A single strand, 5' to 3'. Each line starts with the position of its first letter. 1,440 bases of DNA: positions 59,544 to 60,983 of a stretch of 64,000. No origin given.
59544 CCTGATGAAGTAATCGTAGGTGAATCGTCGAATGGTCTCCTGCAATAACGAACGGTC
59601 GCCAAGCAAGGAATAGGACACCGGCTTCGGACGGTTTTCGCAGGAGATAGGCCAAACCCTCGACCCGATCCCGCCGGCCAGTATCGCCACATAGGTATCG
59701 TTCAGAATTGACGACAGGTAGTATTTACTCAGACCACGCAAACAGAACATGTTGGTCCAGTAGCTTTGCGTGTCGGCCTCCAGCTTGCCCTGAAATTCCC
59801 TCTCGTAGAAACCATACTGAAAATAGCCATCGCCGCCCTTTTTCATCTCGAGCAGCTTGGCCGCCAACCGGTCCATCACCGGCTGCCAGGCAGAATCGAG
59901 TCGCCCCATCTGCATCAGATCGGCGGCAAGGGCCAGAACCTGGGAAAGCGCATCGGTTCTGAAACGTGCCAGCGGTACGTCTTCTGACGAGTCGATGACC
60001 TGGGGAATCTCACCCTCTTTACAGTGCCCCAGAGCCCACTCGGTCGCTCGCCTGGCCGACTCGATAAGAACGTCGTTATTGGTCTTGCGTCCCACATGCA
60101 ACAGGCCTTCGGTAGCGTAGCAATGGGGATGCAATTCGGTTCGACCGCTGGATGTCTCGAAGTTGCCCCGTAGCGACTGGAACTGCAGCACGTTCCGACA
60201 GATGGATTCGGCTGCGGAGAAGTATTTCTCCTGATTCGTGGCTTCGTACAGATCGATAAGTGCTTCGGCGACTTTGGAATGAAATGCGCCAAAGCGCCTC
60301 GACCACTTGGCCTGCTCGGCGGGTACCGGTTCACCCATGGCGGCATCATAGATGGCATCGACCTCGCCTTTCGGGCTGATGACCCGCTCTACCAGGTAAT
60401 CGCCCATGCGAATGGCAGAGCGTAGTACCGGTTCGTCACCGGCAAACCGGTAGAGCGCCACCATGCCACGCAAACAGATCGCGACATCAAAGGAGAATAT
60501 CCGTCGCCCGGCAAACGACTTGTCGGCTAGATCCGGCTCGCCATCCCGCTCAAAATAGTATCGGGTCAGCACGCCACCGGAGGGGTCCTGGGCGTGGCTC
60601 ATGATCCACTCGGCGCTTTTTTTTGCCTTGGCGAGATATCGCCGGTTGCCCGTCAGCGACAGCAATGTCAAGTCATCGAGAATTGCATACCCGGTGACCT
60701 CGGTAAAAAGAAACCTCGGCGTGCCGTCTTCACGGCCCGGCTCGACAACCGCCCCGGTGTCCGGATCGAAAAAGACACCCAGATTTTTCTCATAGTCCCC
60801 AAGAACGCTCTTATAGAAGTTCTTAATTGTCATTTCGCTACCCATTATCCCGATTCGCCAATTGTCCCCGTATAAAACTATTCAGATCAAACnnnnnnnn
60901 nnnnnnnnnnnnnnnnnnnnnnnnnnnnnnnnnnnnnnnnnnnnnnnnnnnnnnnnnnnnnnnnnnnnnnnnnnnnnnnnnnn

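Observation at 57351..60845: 1164-aa fusion of an AGE-like six-hairpin domain, an NDP-sugar pyrophosphorylase and an unknown C-terminal domain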

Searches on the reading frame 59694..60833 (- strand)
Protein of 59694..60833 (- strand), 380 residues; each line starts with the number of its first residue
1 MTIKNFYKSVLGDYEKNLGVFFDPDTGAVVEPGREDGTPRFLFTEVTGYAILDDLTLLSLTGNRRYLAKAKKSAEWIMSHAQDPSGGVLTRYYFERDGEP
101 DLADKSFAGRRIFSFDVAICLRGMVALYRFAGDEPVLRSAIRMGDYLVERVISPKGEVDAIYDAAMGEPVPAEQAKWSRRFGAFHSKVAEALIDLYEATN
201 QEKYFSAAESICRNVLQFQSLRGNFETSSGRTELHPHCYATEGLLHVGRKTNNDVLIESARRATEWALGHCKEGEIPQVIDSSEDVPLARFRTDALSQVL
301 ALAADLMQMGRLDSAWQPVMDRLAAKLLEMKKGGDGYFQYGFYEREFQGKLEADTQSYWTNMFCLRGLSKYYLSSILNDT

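Call 27: predict_structure(alignment_id=A1)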
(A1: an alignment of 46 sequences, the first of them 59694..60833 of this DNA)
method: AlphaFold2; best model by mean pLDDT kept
length: 380 residues; sequences in the alignment: 46
mean_pLDDT: 94.6   pTM: 0.94
mean pLDDT of the five models: 94.6, 94.5, 94.5, 94.3, 93.6
residues with pLDDT >= 90: 326; 70-90: 52; 50-70: 2; < 50: 0
segments of 3 or more residues with pLDDT < 50: none
pLDDT, mean of each block of 10 residues (from residue 1): 88 91 95 86 97 95 96 98 97 96 95 98 98 98 99 97 97 88 97 99 98 97 93 96 98 98 98 96 92 97 97 96 96 81 85 86 95 90
secondary structure, 60 per line:
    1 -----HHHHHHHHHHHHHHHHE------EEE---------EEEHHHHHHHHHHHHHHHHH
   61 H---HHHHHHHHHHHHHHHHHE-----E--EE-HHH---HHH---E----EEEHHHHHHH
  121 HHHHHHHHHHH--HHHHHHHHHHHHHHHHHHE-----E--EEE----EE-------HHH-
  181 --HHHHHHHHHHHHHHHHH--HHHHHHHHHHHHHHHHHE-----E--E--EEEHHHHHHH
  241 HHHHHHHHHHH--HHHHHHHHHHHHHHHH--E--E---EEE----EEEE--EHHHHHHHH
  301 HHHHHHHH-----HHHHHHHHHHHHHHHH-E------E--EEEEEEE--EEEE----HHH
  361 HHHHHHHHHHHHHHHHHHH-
elements in order: H6-21 E29-31 E41-43 H44-61 H65-81 E111-113 H114-131 H134-151 E161-163 H183-199 H202-218 E231-233 H234-251 H254-269 E279-281 E286-289 H293-308 H314-329 E341-347 E350-353 H358-379
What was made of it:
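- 59694..60833 (-): N-terminal (alpha/alpha)6 six-hairpin domain, aa 5-384. It belongs to a new family with AGE-like fold. AF2 model pLDDT 94.6 (call 27).
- Checked: The N-terminal region of about 380 aa gives an AlphaFold model with pLDDT 94.6 that is an alpha/alpha barrel (call 27).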

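Call 39: search_solved_structures(query=A1, max_evalue=10, show_alignments=5)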
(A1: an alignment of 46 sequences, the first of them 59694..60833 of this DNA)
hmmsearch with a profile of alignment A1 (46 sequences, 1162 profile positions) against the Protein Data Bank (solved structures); distinct sequences matched with E-value up to 10: 23.
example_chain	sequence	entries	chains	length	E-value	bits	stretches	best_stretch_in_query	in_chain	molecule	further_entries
2x5s_A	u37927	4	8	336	4e-27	97.8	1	394-708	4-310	MANNOSE-1-PHOSPHATE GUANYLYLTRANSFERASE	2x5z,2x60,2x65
2cu2_A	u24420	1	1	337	1.2e-20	76.3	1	391-706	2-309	putative mannose-1-phosphate guanylyl transferase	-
2qh5_A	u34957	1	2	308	3.5e-18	68.2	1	395-658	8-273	Mannose-6-phosphate isomerase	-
4bok_A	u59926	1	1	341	0.0026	18.9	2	64-108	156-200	ALPHA-1,6-MANNANASE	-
4boj_A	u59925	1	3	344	0.0026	18.9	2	64-108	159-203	ALPHA-1,6-MANNANASE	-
9r4p_A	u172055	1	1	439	0.0027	18.8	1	77-161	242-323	CtGH76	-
4d4a_A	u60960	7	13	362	0.0031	18.7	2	64-108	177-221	ALPHA-1,6-MANNANASE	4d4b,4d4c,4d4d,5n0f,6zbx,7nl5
5agd_A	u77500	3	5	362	0.0031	18.7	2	64-108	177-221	ALPHA-1,6-MANNANASE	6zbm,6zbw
9r4k_A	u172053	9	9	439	0.0042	18.2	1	77-161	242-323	Chains: A | Uncharacterized protein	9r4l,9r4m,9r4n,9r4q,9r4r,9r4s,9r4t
9r4o_A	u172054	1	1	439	0.0049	18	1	77-161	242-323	Uncharacterized protein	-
6u4z_A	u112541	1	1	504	0.013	16.6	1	68-161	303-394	Alpha-1,6-mannanase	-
5m77_A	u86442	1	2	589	0.018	16.1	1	64-108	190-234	Alpha-1,6-mannanase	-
4v1r_A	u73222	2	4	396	0.084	13.9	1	63-96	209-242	ALPHA-1,6-MANNANASE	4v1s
6jq8_A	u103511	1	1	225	0.27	12.2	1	393-496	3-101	Putative 6-deoxy-D-mannoheptose pathway protein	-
5xhw_A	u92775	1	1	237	0.29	12.1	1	393-496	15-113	Putative 6-deoxy-D-mannoheptose pathway protein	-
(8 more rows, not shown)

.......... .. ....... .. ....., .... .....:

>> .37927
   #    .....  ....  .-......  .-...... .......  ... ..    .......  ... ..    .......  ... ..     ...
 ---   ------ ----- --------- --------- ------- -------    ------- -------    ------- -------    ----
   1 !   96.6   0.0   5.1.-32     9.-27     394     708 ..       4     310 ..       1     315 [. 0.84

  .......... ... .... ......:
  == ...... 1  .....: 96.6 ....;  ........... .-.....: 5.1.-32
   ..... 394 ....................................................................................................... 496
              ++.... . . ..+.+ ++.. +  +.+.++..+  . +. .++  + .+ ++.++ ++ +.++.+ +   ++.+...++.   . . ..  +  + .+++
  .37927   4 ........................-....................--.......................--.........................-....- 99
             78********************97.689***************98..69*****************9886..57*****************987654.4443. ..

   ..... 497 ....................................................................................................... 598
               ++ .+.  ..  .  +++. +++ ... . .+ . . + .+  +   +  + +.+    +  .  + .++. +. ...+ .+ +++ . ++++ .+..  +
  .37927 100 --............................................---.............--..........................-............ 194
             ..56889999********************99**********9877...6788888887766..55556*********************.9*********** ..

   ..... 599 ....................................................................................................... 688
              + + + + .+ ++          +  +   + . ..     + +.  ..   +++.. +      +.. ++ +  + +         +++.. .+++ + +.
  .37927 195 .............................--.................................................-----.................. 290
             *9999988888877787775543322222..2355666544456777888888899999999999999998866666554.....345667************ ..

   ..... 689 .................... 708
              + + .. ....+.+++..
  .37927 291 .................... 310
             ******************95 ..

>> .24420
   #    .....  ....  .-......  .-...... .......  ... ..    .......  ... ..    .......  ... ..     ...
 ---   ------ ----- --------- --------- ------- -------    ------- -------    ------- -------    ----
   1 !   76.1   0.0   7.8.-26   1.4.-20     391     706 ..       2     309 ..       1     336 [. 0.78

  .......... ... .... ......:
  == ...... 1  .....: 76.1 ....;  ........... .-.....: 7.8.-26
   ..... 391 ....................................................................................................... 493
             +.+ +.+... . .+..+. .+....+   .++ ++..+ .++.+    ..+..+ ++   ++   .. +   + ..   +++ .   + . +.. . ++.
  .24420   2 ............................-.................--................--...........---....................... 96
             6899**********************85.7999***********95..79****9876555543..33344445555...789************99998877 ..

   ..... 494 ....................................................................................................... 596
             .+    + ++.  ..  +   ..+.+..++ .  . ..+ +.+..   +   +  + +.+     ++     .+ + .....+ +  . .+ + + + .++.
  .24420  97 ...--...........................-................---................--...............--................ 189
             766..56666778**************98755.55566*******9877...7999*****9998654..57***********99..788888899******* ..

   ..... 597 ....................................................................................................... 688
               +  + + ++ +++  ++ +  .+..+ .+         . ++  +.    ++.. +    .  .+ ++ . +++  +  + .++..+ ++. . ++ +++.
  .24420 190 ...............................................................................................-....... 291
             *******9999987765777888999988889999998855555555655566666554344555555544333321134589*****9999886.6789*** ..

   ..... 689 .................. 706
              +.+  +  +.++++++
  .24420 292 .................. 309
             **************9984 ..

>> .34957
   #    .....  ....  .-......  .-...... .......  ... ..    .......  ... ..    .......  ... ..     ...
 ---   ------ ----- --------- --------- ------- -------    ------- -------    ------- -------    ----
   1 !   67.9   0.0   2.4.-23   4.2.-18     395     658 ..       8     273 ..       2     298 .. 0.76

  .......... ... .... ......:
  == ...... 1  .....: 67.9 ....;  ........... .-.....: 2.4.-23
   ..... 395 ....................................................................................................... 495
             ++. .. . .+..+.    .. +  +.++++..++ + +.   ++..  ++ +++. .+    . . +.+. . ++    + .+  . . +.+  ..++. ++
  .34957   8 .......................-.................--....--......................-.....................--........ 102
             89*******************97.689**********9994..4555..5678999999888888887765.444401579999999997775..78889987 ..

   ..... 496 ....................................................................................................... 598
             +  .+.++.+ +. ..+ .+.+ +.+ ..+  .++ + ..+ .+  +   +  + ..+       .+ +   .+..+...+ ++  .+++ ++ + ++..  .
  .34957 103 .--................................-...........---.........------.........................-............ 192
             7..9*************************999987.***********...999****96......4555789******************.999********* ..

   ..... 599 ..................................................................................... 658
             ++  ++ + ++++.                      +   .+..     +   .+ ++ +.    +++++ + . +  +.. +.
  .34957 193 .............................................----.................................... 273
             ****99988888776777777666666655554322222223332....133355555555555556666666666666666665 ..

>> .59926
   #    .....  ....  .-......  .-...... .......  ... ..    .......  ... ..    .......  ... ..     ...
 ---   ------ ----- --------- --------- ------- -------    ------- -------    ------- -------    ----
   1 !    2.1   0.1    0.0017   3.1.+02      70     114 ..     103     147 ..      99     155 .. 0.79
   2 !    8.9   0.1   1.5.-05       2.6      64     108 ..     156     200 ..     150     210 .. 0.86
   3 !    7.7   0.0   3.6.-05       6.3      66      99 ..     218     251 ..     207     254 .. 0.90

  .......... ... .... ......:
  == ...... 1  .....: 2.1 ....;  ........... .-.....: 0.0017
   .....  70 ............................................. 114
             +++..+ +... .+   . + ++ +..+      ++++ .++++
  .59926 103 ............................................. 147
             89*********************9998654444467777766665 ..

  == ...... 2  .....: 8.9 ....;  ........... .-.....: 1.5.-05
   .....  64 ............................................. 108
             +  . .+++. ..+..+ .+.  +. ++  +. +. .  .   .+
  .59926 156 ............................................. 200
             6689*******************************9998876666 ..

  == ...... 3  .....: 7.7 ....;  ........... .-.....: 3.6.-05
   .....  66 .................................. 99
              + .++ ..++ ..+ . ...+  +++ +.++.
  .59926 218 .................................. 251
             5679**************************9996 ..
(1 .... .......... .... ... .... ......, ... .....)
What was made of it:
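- On ManC-type sugar-1-phosphate nucleotidyltransferase (PF00483): The family profile aligns to 2x5s residues 4-310 of 336 at E 4e-27 (call 39).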

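Call 40: find_related_loci(query=A1, collection=genome_contigs, flank=8000)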
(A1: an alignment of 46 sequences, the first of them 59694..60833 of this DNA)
Query A1 (380 aa) in genome_contigs; peptide patterns used: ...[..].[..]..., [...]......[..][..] (x = any residue, [..] = any of these).
32 stretches matched a pattern; 20 encode a relative of the query (tblastn E <= 1e-3); 20 distinct loci.
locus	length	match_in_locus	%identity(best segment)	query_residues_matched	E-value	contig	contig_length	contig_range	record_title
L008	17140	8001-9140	98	1-380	0e+0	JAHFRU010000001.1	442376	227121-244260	MAG: Gammaproteobacteria bacterium isolate nzgw581 NODE_4_length_442377_cov_9.426384, whole genome shotgun sequence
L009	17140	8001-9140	74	1-380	0e+0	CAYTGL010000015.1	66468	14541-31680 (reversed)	MAG TPA_asm: uncultured Chromatiales bacterium isolate SRP344714_co2_391 genome assembly, contig: NODE_949_length_66468_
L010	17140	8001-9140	59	1-380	1e-151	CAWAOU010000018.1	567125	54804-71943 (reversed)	MAG: uncultured Gammaproteobacteria bacterium isolate MFD03804.bin.1.279 genome assembly, contig: contig_44873, whole ge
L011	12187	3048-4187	60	1-380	1e-150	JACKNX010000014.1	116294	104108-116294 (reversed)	MAG: Pseudomonadales bacterium isolate HK-STAS-PROT-155 HK-STAS-PROT-155_14, whole genome shotgun sequence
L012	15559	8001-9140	58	1-380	1e-147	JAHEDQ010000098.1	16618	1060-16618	MAG: Candidatus Competibacteraceae bacterium isolate Ww208 NODE_5748_length_16618_cov_3.415469, whole genome shotgun seq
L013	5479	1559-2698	57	1-380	1e-148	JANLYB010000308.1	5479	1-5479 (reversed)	MAG: Hyphomicrobiaceae bacterium isolate OTE_14_metabat.47 OTE_14_k141_2954985, whole genome shotgun sequence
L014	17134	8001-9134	54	3-380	1e-135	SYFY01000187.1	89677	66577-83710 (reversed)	MAG: Gammaproteobacteria bacterium isolate F1-60-MAGs087 F1-60__c583939, whole genome shotgun sequence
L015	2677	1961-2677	65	1-239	4e-106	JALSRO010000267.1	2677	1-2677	MAG: Chromatiales bacterium isolate 356-308_metabat1_scaf2bin.075 356-308_scaffold_32593_c1, whole genome shotgun sequen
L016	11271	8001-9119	44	5-371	8e-87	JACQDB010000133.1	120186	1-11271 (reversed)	MAG: Acidobacteria bacterium isolate NC_groundwater_983_Pr1_S-0.65um_53_22 Montesol18_Sp65_coassembly_scaffold_1398476,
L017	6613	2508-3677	40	6-380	8e-86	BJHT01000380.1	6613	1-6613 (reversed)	Verrucomicrobiota bacterium LBMAG_Verrucomicrobia_hypo.bin2 DNA, sequence380, whole genome shotgun sequence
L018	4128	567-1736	40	6-380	3e-83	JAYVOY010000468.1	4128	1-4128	MAG: Verrucomicrobiota bacterium isolate GL72_DN_metabat_113 GL72_DN_metabat_113_467, whole genome shotgun sequence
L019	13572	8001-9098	41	3-371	3e-81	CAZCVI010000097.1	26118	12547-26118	MAG TPA_asm: uncultured Clostridia bacterium isolate binchicken_co113_160 genome assembly, contig: NODE_2036_length_2611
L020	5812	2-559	63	195-380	5e-76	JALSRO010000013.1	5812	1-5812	MAG: Chromatiales bacterium isolate 356-308_metabat1_scaf2bin.075 356-308_scaffold_10386_c1, whole genome shotgun sequen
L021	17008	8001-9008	35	41-371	4e-57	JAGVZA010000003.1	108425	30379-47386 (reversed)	Candidatus Woesearchaeota archaeon isolate RIFCSPHIGHO2_02_FULL_36_21 rifcsphigho2_02_scaffold_560, whole genome shotgun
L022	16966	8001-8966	33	35-369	4e-52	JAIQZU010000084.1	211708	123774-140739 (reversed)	MAG: Candidatus Scalindua sp. isolate OFTM1 OFTM1_83, whole genome shotgun sequence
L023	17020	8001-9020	33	41-378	2e-47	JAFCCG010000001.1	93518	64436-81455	MAG: Chloroflexi bacterium isolate AB_1215_Bin_59 AB_1215_Bin_59.fna_scaffold_259, whole genome shotgun sequence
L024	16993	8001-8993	34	35-376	3e-44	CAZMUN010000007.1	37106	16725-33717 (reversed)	MAG TPA_asm: uncultured archaeon isolate SRP141376_co2_350 genome assembly, contig: NODE_2501_length_37106_cov_5.219724,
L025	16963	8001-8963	31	34-368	2e-42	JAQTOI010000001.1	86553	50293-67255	MAG: Candidatus Omnitrophota bacterium isolate STA_84 NODE_546_length_86553_cov_4.343508_Sandtown_A, whole genome shotgu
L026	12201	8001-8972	33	41-369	7e-41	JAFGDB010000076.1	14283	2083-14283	MAG: Candidatus Iainarchaeum archaeon isolate Zod_Metabat.1151 k87_8707165, whole genome shotgun sequence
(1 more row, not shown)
